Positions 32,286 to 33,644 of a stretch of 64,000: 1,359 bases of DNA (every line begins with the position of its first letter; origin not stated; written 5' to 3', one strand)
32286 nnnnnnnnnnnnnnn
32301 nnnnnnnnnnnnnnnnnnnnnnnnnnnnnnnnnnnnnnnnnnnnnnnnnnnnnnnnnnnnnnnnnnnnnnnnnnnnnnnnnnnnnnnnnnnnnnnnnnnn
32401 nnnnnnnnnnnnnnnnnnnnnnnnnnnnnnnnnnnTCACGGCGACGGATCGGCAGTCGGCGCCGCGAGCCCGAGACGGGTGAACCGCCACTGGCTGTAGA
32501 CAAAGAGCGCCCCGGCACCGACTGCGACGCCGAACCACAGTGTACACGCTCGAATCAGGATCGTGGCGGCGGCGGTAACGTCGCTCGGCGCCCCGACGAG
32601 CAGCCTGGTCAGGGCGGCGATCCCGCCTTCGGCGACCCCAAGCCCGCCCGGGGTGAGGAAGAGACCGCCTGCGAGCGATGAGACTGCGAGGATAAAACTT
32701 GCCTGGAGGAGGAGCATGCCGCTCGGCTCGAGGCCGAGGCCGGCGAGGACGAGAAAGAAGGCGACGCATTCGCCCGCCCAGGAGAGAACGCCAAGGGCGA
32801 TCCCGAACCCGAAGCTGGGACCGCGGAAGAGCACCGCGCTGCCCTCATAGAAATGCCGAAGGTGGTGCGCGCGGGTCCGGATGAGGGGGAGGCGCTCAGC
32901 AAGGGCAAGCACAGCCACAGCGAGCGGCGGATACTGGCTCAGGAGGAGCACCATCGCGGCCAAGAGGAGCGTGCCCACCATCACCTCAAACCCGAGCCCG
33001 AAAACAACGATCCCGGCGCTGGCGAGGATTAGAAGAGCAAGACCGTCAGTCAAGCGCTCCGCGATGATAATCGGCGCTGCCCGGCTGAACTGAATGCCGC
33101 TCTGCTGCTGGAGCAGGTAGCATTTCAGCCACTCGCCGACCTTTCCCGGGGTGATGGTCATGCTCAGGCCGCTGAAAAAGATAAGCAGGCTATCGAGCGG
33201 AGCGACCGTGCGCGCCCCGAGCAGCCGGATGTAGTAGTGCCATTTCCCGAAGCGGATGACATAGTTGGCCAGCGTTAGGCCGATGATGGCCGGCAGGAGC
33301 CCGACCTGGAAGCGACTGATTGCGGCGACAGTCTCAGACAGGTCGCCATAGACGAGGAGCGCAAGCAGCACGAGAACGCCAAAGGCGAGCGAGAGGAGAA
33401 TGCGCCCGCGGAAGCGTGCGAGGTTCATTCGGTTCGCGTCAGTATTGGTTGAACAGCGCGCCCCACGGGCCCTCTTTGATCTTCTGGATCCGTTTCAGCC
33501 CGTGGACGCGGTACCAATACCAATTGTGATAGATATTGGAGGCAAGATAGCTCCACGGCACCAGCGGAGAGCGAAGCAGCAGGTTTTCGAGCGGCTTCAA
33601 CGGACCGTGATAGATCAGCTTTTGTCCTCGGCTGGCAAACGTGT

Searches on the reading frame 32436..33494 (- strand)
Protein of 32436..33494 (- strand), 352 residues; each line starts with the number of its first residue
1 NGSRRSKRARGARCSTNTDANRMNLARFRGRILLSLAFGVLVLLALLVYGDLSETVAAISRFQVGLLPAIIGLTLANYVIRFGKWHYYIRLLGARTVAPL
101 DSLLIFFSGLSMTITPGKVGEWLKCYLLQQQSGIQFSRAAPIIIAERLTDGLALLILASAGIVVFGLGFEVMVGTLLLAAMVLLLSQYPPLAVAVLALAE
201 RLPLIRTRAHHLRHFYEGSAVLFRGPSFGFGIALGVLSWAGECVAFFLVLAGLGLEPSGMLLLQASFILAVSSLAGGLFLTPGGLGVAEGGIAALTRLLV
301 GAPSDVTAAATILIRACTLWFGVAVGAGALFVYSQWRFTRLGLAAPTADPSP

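Call 10: search_protein_families(library=pfam, proteins=[window:32436-33494:-], max_evalue=0.001)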
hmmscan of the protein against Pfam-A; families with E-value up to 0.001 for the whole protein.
window:32436-33494:- (352 aa): 1 family
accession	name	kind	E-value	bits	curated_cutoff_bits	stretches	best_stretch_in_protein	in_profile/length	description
PF03706.18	LPG_synthase_TM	-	8.3e-40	137.6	33.4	1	33-326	2-302/302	Lysylphosphatidylglycerol synthase TM region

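Call 107: search_protein_families(library=ncbifam, proteins=[window:32436-33494:-], max_evalue=0.001)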
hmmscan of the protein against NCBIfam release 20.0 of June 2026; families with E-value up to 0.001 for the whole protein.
window:32436-33494:- (352 aa): 2 families
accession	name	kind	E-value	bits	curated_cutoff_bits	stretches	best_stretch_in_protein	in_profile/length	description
TIGR00374.1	TIGR00374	subfamily_domain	5.1e-20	72.1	43.2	1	38-334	3-314/323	flippase-like domain-containing protein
NF053789.1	GlcN_PG_flip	equivalog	3.5e-08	33.2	320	1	233-334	222-318/327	glucosaminyl phosphatidylglycerol flippase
